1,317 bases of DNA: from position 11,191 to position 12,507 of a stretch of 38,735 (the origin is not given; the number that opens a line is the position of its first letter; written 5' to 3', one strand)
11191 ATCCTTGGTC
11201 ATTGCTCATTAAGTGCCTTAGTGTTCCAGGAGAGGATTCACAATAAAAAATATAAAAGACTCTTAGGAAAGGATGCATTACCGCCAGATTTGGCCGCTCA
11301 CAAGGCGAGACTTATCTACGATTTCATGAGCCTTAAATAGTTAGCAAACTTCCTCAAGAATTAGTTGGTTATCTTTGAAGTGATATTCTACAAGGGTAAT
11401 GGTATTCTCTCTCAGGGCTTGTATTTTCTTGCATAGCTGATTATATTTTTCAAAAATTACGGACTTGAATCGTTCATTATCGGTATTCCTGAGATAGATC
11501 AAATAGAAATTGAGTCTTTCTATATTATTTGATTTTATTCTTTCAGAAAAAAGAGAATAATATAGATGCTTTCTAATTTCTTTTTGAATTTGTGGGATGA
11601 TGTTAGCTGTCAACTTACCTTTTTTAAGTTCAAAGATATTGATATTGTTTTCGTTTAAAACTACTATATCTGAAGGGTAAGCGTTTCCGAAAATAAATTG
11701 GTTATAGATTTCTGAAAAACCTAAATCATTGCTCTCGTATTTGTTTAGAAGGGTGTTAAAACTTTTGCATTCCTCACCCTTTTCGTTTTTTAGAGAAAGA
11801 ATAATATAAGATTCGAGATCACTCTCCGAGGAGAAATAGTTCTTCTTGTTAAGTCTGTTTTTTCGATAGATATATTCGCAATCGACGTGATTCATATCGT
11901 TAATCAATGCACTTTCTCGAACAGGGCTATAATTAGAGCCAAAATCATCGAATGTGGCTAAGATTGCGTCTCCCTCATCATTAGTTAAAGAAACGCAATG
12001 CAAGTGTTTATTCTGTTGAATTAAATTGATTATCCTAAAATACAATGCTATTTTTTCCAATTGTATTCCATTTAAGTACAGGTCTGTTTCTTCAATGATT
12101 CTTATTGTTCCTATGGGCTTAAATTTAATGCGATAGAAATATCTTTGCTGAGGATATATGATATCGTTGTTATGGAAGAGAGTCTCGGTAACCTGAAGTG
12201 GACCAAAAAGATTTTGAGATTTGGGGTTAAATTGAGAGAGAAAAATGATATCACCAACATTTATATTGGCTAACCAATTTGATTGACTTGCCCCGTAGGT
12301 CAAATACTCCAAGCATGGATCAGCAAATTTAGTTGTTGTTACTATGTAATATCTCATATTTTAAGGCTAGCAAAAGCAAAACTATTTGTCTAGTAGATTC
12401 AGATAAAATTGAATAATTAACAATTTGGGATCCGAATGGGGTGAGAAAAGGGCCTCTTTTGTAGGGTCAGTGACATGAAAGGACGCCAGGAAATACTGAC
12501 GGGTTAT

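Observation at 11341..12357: Candidate single-gene defence nuclease: PUA/EVE-like reader domain fused to a NucS/Shedu-type PD-(D/E)xK nuclease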

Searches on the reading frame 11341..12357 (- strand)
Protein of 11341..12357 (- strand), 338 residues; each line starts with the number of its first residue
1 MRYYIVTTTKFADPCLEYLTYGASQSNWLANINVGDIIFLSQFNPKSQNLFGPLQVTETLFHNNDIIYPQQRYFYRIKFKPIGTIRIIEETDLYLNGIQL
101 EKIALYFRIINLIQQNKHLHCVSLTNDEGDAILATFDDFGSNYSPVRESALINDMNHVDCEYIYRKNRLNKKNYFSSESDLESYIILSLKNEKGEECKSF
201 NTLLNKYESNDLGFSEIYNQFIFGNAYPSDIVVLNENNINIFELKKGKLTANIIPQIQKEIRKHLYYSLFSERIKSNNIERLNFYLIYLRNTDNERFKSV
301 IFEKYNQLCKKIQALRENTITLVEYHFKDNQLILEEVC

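Call 3: search_protein_families(library=pfam, proteins=[window:11341-12357:-], max_evalue=1)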
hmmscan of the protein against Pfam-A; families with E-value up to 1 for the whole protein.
window:11341-12357:- (338 aa): 1 family
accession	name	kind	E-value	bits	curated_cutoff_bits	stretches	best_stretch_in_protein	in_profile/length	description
PF13198.11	DUF4014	-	0.11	13.4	23.2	0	68-116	9-60/72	Protein of unknown function (DUF4014)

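Call 4: search_protein_families(library=padloc, proteins=[window:11341-12357:-], max_evalue=1)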
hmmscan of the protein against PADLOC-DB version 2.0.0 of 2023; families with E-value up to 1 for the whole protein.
window:11341-12357:- (338 aa): 0 families

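Call 5: search_protein_families(library=ncbifam, proteins=[window:11341-12357:-], max_evalue=1)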
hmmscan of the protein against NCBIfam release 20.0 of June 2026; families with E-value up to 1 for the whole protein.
window:11341-12357:- (338 aa): 1 family
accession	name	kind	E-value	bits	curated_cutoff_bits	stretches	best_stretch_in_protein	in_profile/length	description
NF002008.0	PRK00809.1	subfamily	0.0028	17.3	139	1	1-85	1-99/146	hypothetical protein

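Call 6: find_homologous_proteins(query=window:11341-12357:-, max_evalue=0.001)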
Query window:11341-12357:- (338 aa): 209 proteins with E <= 0.001 among 1305 candidates; the best 120 are listed.
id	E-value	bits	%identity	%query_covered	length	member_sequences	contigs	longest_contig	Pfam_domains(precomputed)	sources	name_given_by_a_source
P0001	1.2e-220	750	100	100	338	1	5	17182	-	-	-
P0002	7.5e-209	711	100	96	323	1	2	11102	-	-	-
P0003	9.9e-209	710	100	96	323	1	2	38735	-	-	-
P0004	4.0e-180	616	83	100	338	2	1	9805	-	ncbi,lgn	-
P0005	1.9e-175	601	81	100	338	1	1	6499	-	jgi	-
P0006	2.0e-175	601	83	98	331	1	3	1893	-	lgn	-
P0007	6.9e-175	599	80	100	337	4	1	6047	-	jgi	-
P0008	1.2e-172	592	82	98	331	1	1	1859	-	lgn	-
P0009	1.3e-150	519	72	100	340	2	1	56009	-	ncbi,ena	-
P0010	7.4e-150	517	72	100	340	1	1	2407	-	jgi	jgi:hypothetical protein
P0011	3.7e-149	515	71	100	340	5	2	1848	-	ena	-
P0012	4.3e-145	501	69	100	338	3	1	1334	-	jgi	jgi:hypothetical protein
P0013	1.3e-143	496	68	100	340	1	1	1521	-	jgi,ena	-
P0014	1.9e-143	496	68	100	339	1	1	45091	-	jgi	jgi:hypothetical protein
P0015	2.0e-143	496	68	100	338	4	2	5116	-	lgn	-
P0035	1.9e-129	450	62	100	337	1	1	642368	-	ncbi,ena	-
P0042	1.1e-127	444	64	99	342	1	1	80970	-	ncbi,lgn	-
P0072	8.1e-110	385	55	99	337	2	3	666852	-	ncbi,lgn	-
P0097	4.2e-106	373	53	99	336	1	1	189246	-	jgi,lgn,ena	-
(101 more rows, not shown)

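Call 7: search_solved_structures(query=window:11341-12357:-, max_evalue=10, show_alignments=3)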
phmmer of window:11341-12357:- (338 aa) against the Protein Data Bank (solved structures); distinct sequences matched with E-value up to 10: 0.

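Call 11: search_solved_structures(query=A1, max_evalue=10, show_alignments=4)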
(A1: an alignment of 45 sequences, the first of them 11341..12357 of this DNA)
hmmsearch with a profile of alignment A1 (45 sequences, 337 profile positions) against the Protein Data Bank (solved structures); distinct sequences matched with E-value up to 10: 2.
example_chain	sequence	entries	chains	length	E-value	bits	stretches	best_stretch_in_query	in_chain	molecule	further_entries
3kxr_A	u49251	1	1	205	0.13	14.9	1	61-103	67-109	Magnesium transporter, putative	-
2p5d_A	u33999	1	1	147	0.69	12.5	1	18-84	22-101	UPF0310 protein MJECL36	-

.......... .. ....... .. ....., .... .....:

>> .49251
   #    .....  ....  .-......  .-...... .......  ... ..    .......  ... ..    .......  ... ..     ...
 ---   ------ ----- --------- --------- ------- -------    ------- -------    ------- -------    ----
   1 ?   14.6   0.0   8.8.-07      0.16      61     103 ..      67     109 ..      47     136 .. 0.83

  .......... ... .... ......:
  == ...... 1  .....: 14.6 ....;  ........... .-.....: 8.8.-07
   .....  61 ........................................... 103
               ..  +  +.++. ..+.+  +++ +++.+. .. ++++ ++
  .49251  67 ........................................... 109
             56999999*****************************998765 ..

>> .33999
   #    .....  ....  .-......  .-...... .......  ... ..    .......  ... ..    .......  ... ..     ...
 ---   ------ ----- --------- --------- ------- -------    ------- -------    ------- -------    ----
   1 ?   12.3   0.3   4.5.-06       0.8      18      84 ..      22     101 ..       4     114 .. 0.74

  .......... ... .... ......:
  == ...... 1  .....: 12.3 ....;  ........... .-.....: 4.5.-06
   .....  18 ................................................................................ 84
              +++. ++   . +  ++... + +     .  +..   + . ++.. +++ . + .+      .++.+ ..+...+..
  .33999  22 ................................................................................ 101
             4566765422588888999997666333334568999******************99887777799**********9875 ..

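Call 15: find_encoding_contigs(protein=P0035, flank=8000, max_places=2)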
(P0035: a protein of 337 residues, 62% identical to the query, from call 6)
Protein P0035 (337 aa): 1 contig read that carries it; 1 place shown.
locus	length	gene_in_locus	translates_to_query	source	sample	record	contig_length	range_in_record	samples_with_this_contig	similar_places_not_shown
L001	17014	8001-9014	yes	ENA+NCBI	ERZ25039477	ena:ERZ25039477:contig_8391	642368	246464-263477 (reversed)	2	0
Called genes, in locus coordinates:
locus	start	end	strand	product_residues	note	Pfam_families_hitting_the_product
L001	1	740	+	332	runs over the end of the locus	PF01636:APH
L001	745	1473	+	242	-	PF00702:Hydrolase, PF13419:HAD_2, PF13242:Hydrolase_like (weak)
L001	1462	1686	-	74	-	-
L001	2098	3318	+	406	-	PF07690:MFS_1, PF12832:MFS_1_like, PF07690:MFS_1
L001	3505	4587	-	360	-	PF01546:Peptidase_M20, PF07687:M20_dimer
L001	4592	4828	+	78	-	-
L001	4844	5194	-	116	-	-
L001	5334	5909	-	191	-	PF07486:Hydrolase_2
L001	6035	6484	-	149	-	PF00582:Usp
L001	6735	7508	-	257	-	PF00106:adh_short, PF08659:KR, PF13561:adh_short_C2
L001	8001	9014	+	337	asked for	-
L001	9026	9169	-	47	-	-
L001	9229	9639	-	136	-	PF01555:N6_N4_Mtase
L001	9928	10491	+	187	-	PF01613:Flavin_Reduct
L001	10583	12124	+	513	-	PF07969:Amidohydro_3, PF01979:Amidohydro_1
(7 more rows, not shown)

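Call 16: find_encoding_contigs(protein=P0072, flank=8000, max_places=2)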
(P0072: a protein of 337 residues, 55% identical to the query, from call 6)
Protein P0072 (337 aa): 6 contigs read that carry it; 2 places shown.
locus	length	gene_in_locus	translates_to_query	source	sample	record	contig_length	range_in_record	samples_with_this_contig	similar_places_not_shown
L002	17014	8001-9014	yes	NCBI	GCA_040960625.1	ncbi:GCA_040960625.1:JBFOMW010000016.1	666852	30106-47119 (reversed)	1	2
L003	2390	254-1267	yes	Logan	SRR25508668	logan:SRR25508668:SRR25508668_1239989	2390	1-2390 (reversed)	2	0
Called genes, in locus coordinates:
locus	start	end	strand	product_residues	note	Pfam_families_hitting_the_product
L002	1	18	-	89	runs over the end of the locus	PF00886:Ribosomal_S16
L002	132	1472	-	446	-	PF02881:SRP54_N, PF00448:SRP54, PF01656:CbiA (weak), PF02978:SRP_SPB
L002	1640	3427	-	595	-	PF00515:TPR_1 (faint), PF07719:TPR_2 (faint), PF13174:TPR_6 (faint), PF13428:TPR_14 (faint), PF13512:TPR_18, PF13525:YfiO, PF14559:TPR_19 (weak), PF03968:LptD_N, +2 more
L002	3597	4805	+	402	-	PF00155:Aminotran_1_2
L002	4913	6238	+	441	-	PF01595:CNNM, PF00571:CBS, PF03471:CorC_HlyC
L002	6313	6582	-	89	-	PF01169:GDT1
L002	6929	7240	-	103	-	PF04020:Phage_holin_4_2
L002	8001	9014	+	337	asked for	-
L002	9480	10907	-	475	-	PF01523:PmbA_TldD_1st, PF19290:PmbA_TldD_2nd, PF19289:PmbA_TldD_3rd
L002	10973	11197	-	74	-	PF16256:DUF4911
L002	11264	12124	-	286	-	PF11306:DUF3108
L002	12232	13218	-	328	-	PF01926:MMR_HSR1, PF02421:FeoB_N, PF02824:TGS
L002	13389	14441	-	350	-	PF00072:Response_reg, PF13487:HD_5, PF01966:HD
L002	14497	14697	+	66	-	-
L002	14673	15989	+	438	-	PF13347:MFS_2 (weak), PF05977:MFS_3, PF07690:MFS_1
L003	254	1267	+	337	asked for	-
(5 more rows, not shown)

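Call 18: find_encoding_contigs(protein=P0097, flank=6000, max_places=2)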
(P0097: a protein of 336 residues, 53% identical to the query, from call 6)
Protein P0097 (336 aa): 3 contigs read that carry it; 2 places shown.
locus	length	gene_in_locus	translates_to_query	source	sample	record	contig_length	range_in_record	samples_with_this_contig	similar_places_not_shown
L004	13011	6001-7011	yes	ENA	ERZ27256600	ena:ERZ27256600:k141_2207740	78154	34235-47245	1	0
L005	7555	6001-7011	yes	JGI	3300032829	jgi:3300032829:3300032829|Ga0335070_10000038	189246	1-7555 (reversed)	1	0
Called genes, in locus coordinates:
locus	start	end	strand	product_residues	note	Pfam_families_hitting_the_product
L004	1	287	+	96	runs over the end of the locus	-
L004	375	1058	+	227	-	PF13481:AAA_25 (faint), PF00005:ABC_tran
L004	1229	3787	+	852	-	PF12704:MacB_PCD, PF02687:FtsX, PF12704:MacB_PCD, PF02687:FtsX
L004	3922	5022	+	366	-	PF14697:Fer4_21 (faint), PF12797:Fer4_2 (weak), PF13237:Fer4_10 (weak), PF00037:Fer4, PF12837:Fer4_6 (weak), PF12838:Fer4_7, PF13187:Fer4_9 (weak)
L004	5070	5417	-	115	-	PF02452:PemK_toxin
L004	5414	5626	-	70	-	PF10047:DUF2281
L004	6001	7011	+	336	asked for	-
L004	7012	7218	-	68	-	-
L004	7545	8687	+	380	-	PF07143:AttH, PF17186:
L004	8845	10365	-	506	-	PF01262:AlaDh_PNT_C (faint), PF01134:GIDA, PF03486:HI0933_like (faint), PF07992:Pyr_redox_2, PF12831:FAD_oxidored (weak), PF13738:Pyr_redox_3 (weak), PF00070:Pyr_redox, PF02852:Pyr_redox_dim, +1 more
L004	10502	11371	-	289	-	PF04784:DUF547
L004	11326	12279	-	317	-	PF04055:Radical_SAM, PF12345:DUF3641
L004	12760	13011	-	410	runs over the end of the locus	PF13372:Alginate_exp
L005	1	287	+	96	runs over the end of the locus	-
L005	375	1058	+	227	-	PF13481:AAA_25 (faint), PF00005:ABC_tran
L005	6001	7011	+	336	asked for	-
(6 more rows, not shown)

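Call 19: find_encoding_contigs(protein=P0042, flank=6000, max_places=2)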
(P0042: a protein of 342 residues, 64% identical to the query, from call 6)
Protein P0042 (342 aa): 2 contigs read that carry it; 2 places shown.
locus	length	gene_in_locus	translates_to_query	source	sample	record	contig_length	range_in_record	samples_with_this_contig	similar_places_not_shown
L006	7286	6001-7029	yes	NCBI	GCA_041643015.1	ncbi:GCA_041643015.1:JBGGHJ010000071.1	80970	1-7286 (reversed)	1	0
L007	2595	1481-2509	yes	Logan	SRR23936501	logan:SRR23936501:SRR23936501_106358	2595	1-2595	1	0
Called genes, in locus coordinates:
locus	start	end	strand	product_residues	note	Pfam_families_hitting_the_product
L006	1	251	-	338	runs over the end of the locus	PF02885:Glycos_trans_3N, PF00591:Glycos_transf_3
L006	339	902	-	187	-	PF00117:GATase, PF07722:Peptidase_C26 (weak)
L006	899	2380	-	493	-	PF04715:, PF00425:Chorismate_bind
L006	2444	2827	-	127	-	PF01502:PRA-CH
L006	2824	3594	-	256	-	PF00977:His_biosynth, PF01207:Dus (faint), PF03060:NMO (faint), PF02581:TMP-TENI (faint)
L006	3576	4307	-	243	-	PF00977:His_biosynth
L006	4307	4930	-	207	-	PF00117:GATase, PF07685:GATase_3 (weak), PF01174:SNO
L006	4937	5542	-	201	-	PF00475:IGPD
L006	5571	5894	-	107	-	-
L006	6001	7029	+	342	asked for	-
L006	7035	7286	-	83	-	?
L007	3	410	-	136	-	?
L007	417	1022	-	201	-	PF00475:IGPD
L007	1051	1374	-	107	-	-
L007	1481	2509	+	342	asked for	-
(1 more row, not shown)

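Call 20: find_encoding_contigs(protein=P0009, flank=6000, max_places=2)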
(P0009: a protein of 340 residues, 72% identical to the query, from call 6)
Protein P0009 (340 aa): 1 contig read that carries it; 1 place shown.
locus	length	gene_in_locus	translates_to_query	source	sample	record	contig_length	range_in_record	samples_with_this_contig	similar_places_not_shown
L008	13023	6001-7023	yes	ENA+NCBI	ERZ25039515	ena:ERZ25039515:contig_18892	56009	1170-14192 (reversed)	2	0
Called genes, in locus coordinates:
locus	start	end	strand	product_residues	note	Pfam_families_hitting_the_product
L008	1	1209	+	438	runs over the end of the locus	PF25917:BSH_RND, PF25876:HH_MFP_RND, PF25944:Beta-barrel_RND, PF25967:RND-MFP_C, PF25975:CzcB_C (weak), PF25989:YknX_C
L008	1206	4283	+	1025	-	PF00873:ACR_tran, PF03176:MMPL (weak)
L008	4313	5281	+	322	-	PF04055:Radical_SAM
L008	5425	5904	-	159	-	PF13298:LigD_N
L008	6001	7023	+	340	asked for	-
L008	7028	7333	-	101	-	-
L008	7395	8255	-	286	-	PF00892:EamA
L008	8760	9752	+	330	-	PF04392:ABC_sub_bind, PF22671:Gp18_domIII_N (faint), PF13407:Peripla_BP_4 (weak)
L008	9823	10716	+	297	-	PF02653:BPD_transp_2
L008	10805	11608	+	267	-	PF00005:ABC_tran, PF02463:SMC_N (faint), PF13304:AAA_21 (weak)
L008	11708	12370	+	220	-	PF03483:B3_4 (weak)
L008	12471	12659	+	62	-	PF01361:Tautomerase, PF14552:Tautomerase_2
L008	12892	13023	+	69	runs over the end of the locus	-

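Call 22: predict_structure(alignment_id=A1)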
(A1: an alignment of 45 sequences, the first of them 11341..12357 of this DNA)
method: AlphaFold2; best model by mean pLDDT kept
length: 338 residues; sequences in the alignment: 45
mean_pLDDT: 93.3   pTM: 0.91
mean pLDDT of the five models: 93.3, 92.6, 90.5, 90.3, 90.1
residues with pLDDT >= 90: 274; 70-90: 63; 50-70: 1; < 50: 0
segments of 3 or more residues with pLDDT < 50: none
pLDDT, mean of each block of 10 residues (from residue 1): 92 95 95 98 88 98 94 96 95 97 95 86 94 98 88 97 96 95 97 90 89 89 87 93 97 96 92 82 97 94 96 92 93 91
secondary structure, 60 per line:
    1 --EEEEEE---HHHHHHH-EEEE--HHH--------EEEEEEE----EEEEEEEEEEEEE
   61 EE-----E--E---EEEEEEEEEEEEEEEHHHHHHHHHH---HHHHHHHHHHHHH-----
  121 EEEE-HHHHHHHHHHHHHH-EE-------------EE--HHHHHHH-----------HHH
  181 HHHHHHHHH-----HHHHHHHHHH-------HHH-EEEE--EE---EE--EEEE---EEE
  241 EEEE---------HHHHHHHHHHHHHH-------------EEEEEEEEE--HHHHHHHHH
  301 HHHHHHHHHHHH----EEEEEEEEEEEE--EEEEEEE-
elements in order: E3-8 H12-18 E20-23 E37-43 E48-62 E75-89 H90-99 H103-115 E121-124 H126-139 H160-166 H178-189 H195-204 E216-219 E231-234 E238-244 H254-267 E281-289 H292-312 E317-328 E331-337

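Call 24: find_related_loci(query=A1, collection=genome_contigs, flank=6000)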
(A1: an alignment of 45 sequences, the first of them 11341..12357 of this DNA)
Query A1 (338 aa) in genome_contigs; peptide patterns used: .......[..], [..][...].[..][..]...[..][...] (x = any residue, [..] = any of these).
71 stretches matched a pattern; 13 encode a relative of the query (tblastn E <= 1e-3); 13 distinct loci.
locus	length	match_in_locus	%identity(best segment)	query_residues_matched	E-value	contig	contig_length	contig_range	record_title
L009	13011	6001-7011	62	1-337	4e-137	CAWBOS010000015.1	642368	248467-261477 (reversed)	MAG: uncultured delta proteobacterium isolate MFD01299.bin.3.111 genome assembly, contig: contig_8391, whole genome shot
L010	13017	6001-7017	72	1-337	1e-158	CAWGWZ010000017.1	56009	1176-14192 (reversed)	MAG: uncultured delta proteobacterium isolate MFD04408.bin.3.38 genome assembly, contig: contig_18892, whole genome shot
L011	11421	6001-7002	53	1-334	2e-112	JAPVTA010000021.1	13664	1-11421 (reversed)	MAG: Thermodesulfobacteriota bacterium isolate MW3_metabat.11 k97_42366, whole genome shotgun sequence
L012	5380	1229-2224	54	1-332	1e-110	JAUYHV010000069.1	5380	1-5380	MAG: Dehalococcoidia bacterium isolate C24_maxbin.178 C24_k141_592977, whole genome shotgun sequence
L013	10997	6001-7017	49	1-337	2e-101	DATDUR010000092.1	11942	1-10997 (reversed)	MAG TPA_asm: Patescibacteria group bacterium isolate SMAG_U8063 k141_117131, whole genome shotgun sequence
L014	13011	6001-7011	49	1-337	1e-100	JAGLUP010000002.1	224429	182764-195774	MAG: Candidatus Parcubacteria bacterium isolate RS_11_37 ZL20.bin.37.fa_2, whole genome shotgun sequence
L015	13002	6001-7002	48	1-334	4e-96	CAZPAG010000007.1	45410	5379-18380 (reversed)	MAG TPA_asm: uncultured Candidatus Saccharibacteria bacterium isolate SRP178699_co1_201 genome assembly, contig: NODE_72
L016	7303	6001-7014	45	1-337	8e-96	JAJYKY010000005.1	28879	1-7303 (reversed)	MAG: bacterium isolate DBS2-1.bin56 NODE_2740_length_28879_cov_7.054292, whole genome shotgun sequence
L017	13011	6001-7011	48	1-337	2e-95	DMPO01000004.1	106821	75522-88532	MAG TPA_asm: Candidatus Azambacteria bacterium isolate UBA12106 contig_486, whole genome shotgun sequence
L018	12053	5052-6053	46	1-334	1e-93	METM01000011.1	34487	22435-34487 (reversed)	MAG: candidate division WOR-1 bacterium RIFCSPHIGHO2_01_FULL_53_15 rifcsphigho2_01_scaffold_2716, whole genome shotgun s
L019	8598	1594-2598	46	1-336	9e-94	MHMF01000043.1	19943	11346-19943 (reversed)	MAG: Candidatus Nealsonbacteria bacterium RIFCSPLOWO2_01_FULL_38_120 rifcsplowo2_01_scaffold_9663, whole genome shotgun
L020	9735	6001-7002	46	1-334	3e-88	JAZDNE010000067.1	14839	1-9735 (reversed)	MAG: bacterium isolate MEGAHIT-group-0.699 k141_11960885, whole genome shotgun sequence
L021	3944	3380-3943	67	1-187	4e-83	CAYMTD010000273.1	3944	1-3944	MAG TPA_asm: uncultured Syntrophaceae bacterium isolate binchicken_co274_204 genome assembly, contig: NODE_54261_length_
